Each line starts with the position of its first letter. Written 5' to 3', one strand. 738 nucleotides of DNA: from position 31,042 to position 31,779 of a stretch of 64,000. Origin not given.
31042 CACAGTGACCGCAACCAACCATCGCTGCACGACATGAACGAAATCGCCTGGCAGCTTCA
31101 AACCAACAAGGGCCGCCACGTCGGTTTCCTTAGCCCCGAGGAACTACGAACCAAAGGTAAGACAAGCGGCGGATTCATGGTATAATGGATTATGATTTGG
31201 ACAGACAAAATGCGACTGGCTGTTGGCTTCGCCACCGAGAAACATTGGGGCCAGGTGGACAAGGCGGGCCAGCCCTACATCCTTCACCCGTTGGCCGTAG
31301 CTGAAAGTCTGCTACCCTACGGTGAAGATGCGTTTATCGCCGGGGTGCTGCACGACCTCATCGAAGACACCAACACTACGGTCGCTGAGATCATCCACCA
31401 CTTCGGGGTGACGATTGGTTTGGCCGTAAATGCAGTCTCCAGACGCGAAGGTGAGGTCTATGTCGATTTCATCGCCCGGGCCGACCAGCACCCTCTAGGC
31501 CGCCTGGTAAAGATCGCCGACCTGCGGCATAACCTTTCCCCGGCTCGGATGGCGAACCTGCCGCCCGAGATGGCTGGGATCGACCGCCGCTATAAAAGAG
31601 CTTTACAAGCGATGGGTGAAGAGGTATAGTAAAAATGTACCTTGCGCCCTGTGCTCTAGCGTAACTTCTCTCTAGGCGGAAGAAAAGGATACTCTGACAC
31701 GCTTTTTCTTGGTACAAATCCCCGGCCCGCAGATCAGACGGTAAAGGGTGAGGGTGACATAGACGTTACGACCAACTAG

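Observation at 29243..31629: Nucleotide-signal degrading module: MazG + dNMP-kinase-like + YfbR-like HD nucleotidase + SpoT-type (p)ppGpp hydrolase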

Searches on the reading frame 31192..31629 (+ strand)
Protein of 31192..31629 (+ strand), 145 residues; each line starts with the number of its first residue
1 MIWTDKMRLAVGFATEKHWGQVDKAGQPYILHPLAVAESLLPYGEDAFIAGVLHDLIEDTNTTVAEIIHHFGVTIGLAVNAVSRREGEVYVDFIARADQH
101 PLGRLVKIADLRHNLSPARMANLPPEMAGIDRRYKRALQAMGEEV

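Call 3: search_protein_families(library=pfam, proteins=[window:31192-31629:+], max_evalue=0.1)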
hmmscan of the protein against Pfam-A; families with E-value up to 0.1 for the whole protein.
window:31192-31629:+ (145 aa): 2 families
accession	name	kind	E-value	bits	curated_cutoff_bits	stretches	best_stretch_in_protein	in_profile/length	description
PF13328.12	HD_4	-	8.5e-10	39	27.2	1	10-84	1-76/156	HD domain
PF01966.28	HD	-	0.0027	18.4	22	1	31-114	3-115/116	HD domain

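Call 4: search_protein_families(library=phrogs, proteins=[window:31192-31629:+], max_evalue=0.01)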
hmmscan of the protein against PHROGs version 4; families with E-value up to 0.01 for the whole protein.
window:31192-31629:+ (145 aa): 4 families
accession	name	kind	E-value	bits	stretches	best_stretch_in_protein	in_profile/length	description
phrog_990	-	other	7.2e-38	131.8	1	7-144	155-294/374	metal-dependent phosphohydrolase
phrog_15275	-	unknown function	1.9e-07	32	1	8-119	31-152/223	-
phrog_32047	-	other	1e-06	29.3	1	7-83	24-106/301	phosphohydrolase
phrog_30929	-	unknown function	2.5e-06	27.7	1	6-122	237-355/413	-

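Call 6: search_solved_structures(query=window:31192-31629:+, max_evalue=1, show_alignments=3)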
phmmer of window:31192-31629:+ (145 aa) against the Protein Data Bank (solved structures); distinct sequences matched with E-value up to 1: 23.
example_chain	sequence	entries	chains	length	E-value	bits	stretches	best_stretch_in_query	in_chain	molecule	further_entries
7smg_A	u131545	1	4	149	3.1e-19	72.8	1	9-126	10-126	(p)ppApp hydrolase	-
5xnx_A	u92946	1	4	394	1.9e-15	60.5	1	10-129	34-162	Bifunctional (p)ppGpp synthase/hydrolase RelA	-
7ohg_A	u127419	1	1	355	1e-13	54.9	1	6-126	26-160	Guanosine-3',5'-bis(Diphosphate) 3'-pyrophosphohydrolase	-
6s2t_A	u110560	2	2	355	1e-13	54.9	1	6-126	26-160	(P)ppGpp synthetase I, SpoT/RelA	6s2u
6s2v_A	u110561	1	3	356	1e-13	54.9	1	6-126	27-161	(P)ppGpp synthetase I, SpoT/RelA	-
8fr8_I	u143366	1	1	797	6.9e-13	52.2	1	10-129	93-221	GTP pyrophosphokinase RelA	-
7qps_A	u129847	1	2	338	5.4e-12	49.3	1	5-117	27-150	ACT domain protein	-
7qpr_A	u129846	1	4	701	2.3e-11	47.3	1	5-117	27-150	ACT domain protein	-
1vj7_A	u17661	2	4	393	1.8e-10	44.4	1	8-85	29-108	Bifunctional RELA/SPOT | Bifunctional (p)ppGpp synthase/hydrolase RelA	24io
3nr1_A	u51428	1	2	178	2.1e-09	40.9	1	10-117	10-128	HD domain-containing protein 3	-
8acu_A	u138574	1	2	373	4.1e-09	40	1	11-87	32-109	GTP pyrophosphokinase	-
6yxa_A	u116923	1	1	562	6.8e-09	39.3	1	11-87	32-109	GTP pyrophosphokinase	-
4yf1_A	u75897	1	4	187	9.9e-09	38.8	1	14-77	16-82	Lmo0812 protein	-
7oiw_A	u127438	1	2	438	1.9e-08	37.8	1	13-90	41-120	GTP pyrophosphokinase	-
5vxa_A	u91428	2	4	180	2.1e-08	37.7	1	10-117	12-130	Guanosine-3',5'-bis(diphosphate) 3'-pyrophosphohydrolase MESH1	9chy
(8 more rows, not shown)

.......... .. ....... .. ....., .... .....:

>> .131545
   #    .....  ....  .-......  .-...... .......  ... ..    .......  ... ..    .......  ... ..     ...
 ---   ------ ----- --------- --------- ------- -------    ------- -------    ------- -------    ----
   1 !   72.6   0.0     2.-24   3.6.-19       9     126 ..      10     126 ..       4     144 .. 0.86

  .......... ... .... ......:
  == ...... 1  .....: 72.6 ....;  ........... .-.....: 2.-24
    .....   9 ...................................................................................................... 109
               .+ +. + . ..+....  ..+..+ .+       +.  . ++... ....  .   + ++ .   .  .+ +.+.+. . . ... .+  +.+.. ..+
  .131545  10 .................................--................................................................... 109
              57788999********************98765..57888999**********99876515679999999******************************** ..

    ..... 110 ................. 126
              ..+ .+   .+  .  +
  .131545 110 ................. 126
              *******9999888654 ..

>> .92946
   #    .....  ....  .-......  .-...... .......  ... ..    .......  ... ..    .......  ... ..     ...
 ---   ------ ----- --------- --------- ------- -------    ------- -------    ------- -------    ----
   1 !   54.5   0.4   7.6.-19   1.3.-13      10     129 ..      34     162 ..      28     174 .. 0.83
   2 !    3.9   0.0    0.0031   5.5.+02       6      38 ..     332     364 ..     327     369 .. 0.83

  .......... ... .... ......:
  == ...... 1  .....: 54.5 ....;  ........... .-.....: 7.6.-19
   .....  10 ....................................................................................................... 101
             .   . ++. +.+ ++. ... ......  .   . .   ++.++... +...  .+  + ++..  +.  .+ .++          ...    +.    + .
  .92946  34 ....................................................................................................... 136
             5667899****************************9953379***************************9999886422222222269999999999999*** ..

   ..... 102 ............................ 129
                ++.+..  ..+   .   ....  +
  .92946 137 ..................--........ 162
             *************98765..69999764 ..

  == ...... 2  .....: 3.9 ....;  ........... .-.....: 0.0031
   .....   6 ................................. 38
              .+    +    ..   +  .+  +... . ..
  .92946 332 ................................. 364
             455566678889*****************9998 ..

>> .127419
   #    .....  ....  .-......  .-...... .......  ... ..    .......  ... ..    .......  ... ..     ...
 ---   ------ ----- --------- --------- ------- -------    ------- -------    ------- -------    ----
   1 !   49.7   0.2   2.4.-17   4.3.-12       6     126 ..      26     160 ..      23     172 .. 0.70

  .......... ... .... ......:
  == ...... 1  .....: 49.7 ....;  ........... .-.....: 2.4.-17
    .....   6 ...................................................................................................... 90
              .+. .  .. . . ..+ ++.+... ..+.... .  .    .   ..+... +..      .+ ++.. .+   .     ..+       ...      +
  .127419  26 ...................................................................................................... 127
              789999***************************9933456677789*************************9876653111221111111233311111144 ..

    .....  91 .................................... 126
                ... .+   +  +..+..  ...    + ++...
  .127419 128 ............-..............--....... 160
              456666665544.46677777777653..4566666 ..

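Call 8: search_dna_similar(query=window:31192-31629:+, collection=phages, mode=protein, max_rows=40, max_evalue=0.001)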
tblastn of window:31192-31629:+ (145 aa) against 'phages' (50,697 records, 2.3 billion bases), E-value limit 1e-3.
Records with a match: 468; places in all: 470; records where one place covers at least 80% of the query: 206.
Best place of each record, by identity: <60% 468.
By first word of the organism name: Vibrio 88; Aeromonas 70; Pseudomonas 38; Streptococcus 35; Klebsiella 32; Bacteriophage 21; Escherichia 20; Salmonella 18; Cronobacter 15; Stenotrophomonas 9; and 43 more.
By host as written in the record: - 70; Vibrio harveyi BAA-1116 34; Aeromonas salmonicida 25; Pseudomonas syringae pv. actinidiae 18; Aeromonas hydrophila BIOTECH 10089 12; Klebsiella pneumoniae 12; Cronobacter sakazakii 11; Aeromonas hydrophila 9; and 161 more.
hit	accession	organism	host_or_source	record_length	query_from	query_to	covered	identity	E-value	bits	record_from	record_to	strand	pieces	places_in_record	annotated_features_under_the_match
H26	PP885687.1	Tunturiibacter phage Tunturi_4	Tunturiibacter empetritectus M8UP27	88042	6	141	94%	43.9%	2e-25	105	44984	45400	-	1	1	metal-dependent phosphohydrolase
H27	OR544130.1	Pasteurella phage Pmp13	Pasteurella multocida Past3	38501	4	139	94%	39.0%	8e-24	101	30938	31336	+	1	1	metal-dependent phosphohydrolase | hypothetical protein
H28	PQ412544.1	Streptomyces phage Quantum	Streptomyces lividans JI 1326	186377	6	141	94%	37.9%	9e-13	70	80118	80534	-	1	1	122: SpoT-like ppGpp synthesis/degradation protein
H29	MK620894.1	Streptomyces phage Kradal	Streptomyces griseofuscus ATCC 23916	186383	6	141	94%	37.9%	9e-13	70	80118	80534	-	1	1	123: ppGpp synthesis/degradation protein, SpoT-like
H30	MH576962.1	Streptomyces phage Satis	Streptomyces lividans JI 1326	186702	6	141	94%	37.9%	1e-12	69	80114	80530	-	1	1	123: ppGpp synthesis/degradation protein, SpoT-like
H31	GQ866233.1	Aggregatibacter phage S1249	Aggregatibacter actinomycetemcomitans ...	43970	13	135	85%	41.5%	1e-26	108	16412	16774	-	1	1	metal dependent phosphohydrolase, HD region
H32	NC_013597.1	Aggregatibacter phage S1249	Aggregatibacter actinomycetemcomitans ...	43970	13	135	85%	41.5%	1e-26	108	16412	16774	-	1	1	metal-dependent phosphohydrolase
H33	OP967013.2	Aeromonas phage GomatiRiver_11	Aeromonas sp.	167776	1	144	99%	35.1%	6e-18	84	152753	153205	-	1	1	metal-dependent phosphohydrolase | hypothetical protein (x2)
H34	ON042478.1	Aeromonas phage AhFM11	hypervirulent Aeromonas hydrophila Hyp ...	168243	1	144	99%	35.1%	6e-18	84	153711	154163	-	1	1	hypothetical protein (x2)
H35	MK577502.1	Aeromonas phage Asfd_1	Aeromonas salmonicida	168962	10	144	93%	36.9%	6e-17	82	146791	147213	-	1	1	hypothetical protein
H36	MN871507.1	Aeromonas phage asfd_1h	Aeromonas salmonicida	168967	10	144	93%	36.9%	6e-16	79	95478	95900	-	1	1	record has no annotation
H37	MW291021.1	Streptomyces phage EhyElimayoE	Streptomyces lividans JI 1326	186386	13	141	89%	38.3%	1e-12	69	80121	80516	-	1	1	124: SpoT-like ppGpp synthesis/degradation protein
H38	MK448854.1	Streptococcus phage Javan146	Streptococcus dysgalactiae ERR109289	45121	7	141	93%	36.5%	3e-16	79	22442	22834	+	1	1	guanosine-3',5'-bis(diphosphate) 3'-pyrophosphohydrolase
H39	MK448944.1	Streptococcus phage Javan452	Streptococcus pyogenes ERR111845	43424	9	141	92%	37.0%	3e-16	79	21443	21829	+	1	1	guanosine-3',5'-bis(diphosphate) 3'-pyrophosphohydrolase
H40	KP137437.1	Mannheimia phage vB_MhS_1152AP2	Mannheimia haemolytica 1152A serotype A6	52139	13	141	89%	38.0%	4e-23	99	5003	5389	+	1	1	hypothetical protein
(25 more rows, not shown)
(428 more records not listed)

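Call 9: get_annotated_region(hit=H26, flank=8000)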
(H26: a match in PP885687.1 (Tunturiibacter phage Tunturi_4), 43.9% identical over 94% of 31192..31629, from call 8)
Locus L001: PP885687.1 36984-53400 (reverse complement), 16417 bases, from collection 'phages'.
description: Tunturiibacter phage Tunturi_4, complete genome.
organism: Tunturiibacter phage Tunturi_4 (NCBI taxid 3378198)
taxonomy: Viruses; Duplodnaviria; Heunggongvirae; Uroviricota; Caudoviricetes
host: Tunturiibacter empetritectus M8UP27; source: soil; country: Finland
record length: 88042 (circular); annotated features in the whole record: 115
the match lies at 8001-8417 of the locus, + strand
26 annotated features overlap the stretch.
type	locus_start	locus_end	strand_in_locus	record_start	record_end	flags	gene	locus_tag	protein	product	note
CDS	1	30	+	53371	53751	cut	-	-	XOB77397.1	hypothetical protein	ORF69; gp69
CDS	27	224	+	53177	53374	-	-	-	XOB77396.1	hypothetical protein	ORF68; gp68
CDS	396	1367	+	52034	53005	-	-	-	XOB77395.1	O-acetyltransferase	ORF67; gp67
CDS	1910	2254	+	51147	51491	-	-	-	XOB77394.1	hypothetical protein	ORF66; gp66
CDS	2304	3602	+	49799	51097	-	-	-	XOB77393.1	exonuclease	ORF65; gp65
CDS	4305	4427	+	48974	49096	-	-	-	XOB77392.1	hypothetical protein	ORF64; gp64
CDS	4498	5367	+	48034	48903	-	-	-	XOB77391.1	primase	ORF63; gp63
CDS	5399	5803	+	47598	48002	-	-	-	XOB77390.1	hypothetical protein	ORF62; gp62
CDS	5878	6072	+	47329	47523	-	-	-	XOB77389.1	hypothetical protein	ORF61; gp61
CDS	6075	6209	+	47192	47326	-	-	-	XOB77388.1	hypothetical protein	ORF60; gp60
CDS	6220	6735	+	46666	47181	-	-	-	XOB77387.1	hypothetical protein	ORF59; gp59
CDS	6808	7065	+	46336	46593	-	-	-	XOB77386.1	hypothetical protein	ORF58; gp58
CDS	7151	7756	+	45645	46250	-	-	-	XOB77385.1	regulator of chromosome condensation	ORF57; gp57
CDS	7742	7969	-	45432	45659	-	-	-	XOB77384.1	hypothetical protein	ORF56; gp56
CDS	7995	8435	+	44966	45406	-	-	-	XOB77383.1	metal-dependent phosphohydrolase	ORF55; gp55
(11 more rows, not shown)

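Call 26: find_homologous_proteins(query=window:31192-31629:+, max_evalue=0.00001)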
Query window:31192-31629:+ (145 aa): 609 proteins with E <= 0.00001 among 633 candidates; the best 120 are listed.
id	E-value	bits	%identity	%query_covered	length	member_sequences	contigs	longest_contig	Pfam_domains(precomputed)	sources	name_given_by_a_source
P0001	6.0e-86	304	100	96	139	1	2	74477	PF13328.13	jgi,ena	-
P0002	7.9e-57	209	68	99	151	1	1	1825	PF13328.13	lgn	-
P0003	1.8e-38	150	54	94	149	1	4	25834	PF13328.13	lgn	-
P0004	6.3e-36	142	55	92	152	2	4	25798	PF13328.13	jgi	jgi:hypothetical protein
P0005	2.2e-35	140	54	92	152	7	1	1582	PF13328.13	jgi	jgi:hypothetical protein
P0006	1.3e-34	137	55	92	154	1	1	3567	PF13328.13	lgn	-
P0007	1.9e-34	137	56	89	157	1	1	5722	PF13328.13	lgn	-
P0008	2.1e-33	133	54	91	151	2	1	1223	PF13328.13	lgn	-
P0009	5.7e-33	132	51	94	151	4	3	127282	PF13328.13,PF01966.29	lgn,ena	-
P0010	1.0e-31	128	52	86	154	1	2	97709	PF13328.13,PF01966.29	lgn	-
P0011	3.2e-31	126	54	86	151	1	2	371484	PF13328.13,PF01966.29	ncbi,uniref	ncbi:HD domain-containing protein [Micromonospora sp. NPDC049801]|uniref:HD domain-containing protei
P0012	7.1e-31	125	53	89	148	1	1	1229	PF13328.13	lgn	-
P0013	7.7e-31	125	53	89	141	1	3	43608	PF13328.13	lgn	-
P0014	2.1e-30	124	55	89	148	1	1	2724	PF13328.13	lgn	-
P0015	3.7e-30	123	55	84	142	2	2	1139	PF13328.13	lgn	-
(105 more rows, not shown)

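Call 27: find_encoding_contigs(protein=P0001, flank=10000, max_places=4)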
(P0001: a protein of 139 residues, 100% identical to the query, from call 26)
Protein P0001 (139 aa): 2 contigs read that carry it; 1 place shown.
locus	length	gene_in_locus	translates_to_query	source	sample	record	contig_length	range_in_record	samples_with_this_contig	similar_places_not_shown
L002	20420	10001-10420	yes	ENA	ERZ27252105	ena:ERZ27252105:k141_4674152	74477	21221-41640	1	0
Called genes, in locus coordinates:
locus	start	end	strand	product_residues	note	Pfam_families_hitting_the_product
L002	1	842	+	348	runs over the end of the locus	-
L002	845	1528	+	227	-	-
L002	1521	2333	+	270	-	-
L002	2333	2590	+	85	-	-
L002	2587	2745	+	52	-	-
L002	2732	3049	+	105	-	PF01844:HNH (weak)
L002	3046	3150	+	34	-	-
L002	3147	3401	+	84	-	-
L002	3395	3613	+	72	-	-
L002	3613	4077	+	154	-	-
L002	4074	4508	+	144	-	PF02945:Endonuclease_7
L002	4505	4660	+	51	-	-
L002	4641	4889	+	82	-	-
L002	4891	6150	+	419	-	-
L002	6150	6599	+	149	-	PF11645:PDDEXK_5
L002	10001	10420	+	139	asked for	PF13328:HD_4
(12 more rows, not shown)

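Call 28: find_encoding_contigs(protein=P0003, flank=10000, max_places=4)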
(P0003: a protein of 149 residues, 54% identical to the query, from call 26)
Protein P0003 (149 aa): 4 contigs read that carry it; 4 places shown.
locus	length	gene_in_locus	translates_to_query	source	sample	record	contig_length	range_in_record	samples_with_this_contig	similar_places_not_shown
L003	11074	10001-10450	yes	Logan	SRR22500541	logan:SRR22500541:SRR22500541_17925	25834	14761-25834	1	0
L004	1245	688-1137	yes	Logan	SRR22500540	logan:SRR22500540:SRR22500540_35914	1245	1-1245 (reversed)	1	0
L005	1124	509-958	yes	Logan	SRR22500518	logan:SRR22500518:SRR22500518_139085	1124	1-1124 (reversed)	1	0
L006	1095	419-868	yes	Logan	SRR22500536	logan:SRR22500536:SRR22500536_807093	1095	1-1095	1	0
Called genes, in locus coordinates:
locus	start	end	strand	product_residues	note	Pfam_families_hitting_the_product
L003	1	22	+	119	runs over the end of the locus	-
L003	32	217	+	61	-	-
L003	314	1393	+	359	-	-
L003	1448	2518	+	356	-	-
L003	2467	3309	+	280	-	PF01075:Glyco_transf_9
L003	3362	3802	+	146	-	-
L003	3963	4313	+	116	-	-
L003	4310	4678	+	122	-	-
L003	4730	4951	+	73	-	-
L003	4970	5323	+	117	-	-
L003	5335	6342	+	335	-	PF01025:GrpE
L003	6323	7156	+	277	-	-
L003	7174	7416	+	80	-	-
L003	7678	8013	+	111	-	-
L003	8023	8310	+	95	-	-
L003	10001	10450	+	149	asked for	PF13328:HD_4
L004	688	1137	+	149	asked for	PF13328:HD_4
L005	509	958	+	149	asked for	PF13328:HD_4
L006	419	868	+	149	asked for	PF13328:HD_4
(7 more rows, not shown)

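Call 30: find_related_loci(query=window:31192-31629:+, collection=viral_contigs, flank=6000)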
Query window:31192-31629:+ (145 aa) in viral_contigs; peptide patterns used: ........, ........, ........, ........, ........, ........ (x = any residue, [..] = any of these).
17 stretches matched a pattern; 14 encode a relative of the query (tblastn E <= 1e-3); 14 distinct loci.
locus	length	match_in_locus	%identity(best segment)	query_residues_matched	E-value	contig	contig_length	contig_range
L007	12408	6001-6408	36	7-143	1e-22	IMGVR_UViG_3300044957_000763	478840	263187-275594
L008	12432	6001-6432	36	1-145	2e-24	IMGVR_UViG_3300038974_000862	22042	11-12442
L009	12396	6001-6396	41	9-141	9e-24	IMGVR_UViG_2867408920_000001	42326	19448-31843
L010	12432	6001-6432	36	1-145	4e-23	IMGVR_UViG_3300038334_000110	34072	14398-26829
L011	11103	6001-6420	36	3-144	1e-20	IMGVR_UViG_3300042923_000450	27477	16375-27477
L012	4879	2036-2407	38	13-134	5e-20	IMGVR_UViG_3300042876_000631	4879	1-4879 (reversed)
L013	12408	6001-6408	37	10-145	9e-19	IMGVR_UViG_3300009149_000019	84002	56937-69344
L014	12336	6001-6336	38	13-123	2e-16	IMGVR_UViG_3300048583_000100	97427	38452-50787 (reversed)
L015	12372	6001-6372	31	23-143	5e-15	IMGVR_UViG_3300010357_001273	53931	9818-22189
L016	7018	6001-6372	31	23-143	3e-15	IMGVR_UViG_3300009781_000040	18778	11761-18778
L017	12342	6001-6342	32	13-126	3e-14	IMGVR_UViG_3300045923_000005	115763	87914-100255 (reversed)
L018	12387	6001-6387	30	9-137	4e-11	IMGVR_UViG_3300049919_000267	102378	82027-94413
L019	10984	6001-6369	33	7-114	8e-9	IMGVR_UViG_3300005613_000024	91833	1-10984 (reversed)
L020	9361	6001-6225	34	42-116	6e-8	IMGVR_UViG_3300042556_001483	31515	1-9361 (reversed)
